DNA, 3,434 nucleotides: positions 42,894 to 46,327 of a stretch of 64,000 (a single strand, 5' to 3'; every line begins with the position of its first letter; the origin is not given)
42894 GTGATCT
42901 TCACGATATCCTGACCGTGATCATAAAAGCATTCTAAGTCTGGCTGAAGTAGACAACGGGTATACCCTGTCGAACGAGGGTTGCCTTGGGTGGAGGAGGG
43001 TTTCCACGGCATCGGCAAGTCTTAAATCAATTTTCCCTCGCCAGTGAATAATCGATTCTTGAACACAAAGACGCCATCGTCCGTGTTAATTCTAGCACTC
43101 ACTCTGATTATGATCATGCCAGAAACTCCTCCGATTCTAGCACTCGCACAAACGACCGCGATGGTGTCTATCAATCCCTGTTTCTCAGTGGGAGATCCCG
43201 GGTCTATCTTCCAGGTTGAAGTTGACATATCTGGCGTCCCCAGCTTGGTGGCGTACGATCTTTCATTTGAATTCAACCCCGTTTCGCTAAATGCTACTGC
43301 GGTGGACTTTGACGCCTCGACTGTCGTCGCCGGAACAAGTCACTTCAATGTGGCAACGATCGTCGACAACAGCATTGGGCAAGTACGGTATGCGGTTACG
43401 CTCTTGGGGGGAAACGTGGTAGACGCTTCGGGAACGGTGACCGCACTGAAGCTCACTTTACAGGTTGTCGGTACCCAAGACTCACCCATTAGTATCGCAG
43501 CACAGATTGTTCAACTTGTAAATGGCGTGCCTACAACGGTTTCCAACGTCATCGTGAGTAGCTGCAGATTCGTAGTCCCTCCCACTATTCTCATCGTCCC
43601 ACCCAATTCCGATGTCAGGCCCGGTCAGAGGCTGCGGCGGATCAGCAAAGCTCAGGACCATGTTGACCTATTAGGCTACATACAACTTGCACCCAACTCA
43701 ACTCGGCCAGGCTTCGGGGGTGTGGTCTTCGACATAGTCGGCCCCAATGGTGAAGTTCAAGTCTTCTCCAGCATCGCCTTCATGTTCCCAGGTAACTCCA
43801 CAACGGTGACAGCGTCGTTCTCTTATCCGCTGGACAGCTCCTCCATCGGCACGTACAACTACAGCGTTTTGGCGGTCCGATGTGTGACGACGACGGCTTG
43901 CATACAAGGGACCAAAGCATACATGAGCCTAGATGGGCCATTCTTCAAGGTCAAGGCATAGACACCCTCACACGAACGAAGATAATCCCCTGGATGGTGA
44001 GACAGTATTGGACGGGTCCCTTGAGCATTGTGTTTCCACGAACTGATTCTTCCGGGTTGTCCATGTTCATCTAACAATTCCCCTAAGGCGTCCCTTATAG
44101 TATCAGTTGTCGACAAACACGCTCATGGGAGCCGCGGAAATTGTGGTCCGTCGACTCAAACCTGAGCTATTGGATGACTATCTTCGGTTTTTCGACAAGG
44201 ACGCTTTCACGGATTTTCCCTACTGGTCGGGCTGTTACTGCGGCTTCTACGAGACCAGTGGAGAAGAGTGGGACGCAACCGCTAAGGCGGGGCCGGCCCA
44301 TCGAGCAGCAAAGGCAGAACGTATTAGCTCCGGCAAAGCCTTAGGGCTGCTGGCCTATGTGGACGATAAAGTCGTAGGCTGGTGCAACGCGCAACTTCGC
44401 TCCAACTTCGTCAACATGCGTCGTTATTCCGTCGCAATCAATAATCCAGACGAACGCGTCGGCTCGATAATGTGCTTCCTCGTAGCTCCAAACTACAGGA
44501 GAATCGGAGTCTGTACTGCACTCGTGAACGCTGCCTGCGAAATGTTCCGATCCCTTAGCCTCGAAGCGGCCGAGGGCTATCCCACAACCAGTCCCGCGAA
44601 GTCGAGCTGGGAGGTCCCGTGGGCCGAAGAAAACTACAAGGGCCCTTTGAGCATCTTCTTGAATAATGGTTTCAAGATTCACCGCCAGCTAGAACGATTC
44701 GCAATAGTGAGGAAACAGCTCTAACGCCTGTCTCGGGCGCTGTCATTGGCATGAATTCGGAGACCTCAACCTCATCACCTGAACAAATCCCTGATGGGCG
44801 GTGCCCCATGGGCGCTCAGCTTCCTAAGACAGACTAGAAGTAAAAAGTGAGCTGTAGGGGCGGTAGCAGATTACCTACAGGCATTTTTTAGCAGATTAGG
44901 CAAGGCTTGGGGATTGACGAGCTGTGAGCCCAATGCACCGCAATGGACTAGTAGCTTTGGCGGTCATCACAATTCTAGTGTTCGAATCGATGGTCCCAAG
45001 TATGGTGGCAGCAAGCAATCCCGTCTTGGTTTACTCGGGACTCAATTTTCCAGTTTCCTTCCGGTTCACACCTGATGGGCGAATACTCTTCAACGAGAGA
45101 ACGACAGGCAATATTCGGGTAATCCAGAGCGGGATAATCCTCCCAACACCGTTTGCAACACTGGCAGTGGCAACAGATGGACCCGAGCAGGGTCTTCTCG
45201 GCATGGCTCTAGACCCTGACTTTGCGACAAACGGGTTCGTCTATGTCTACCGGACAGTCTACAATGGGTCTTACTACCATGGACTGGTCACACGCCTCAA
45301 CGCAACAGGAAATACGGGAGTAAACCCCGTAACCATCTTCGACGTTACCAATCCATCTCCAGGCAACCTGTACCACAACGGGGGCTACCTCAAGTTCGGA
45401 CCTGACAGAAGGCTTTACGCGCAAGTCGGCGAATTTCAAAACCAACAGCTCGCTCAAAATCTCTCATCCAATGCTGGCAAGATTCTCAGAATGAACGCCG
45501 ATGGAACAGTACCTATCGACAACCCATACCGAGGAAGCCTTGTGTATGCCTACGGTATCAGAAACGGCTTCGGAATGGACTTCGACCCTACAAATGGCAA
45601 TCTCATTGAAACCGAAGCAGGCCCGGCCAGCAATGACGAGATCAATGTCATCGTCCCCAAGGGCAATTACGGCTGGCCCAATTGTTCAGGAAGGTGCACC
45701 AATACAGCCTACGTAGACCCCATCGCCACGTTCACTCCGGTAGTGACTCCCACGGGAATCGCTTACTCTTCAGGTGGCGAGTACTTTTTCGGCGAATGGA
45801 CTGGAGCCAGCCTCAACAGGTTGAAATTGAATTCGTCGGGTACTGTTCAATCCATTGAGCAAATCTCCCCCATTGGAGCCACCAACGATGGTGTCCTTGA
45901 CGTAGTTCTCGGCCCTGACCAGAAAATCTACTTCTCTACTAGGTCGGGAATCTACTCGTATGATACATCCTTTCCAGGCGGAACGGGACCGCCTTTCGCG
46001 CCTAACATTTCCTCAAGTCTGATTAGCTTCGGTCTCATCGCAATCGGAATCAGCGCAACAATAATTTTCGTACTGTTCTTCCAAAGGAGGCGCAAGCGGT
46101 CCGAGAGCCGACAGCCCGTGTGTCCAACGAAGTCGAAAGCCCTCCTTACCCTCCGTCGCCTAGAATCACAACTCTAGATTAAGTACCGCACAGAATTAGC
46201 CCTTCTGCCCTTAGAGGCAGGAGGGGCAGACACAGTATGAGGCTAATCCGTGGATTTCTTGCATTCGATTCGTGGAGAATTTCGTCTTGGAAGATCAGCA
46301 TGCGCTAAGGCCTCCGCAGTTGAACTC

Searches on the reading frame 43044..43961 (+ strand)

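Call 84: search_protein_families(library=pfam, proteins=[window:43044-43961:+], max_evalue=0.001)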
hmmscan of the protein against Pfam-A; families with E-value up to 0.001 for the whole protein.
window:43044-43961:+ (305 aa): 1 family
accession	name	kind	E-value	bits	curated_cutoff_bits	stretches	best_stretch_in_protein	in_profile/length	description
PF00963.24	Cohesin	-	0.00046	20.8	24.1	1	50-156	10-119/139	Cohesin domain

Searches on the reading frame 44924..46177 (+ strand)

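Call 84: search_protein_families(library=pfam, proteins=[window:44924-46177:+], max_evalue=0.001)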
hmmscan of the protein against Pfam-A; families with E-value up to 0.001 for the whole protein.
window:44924-46177:+ (417 aa): 1 family
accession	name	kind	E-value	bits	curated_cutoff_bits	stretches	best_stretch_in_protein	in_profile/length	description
PF07995.17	GSDH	-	2.6e-56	191.7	25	1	41-339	2-323/332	Glucose / Sorbosone dehydrogenase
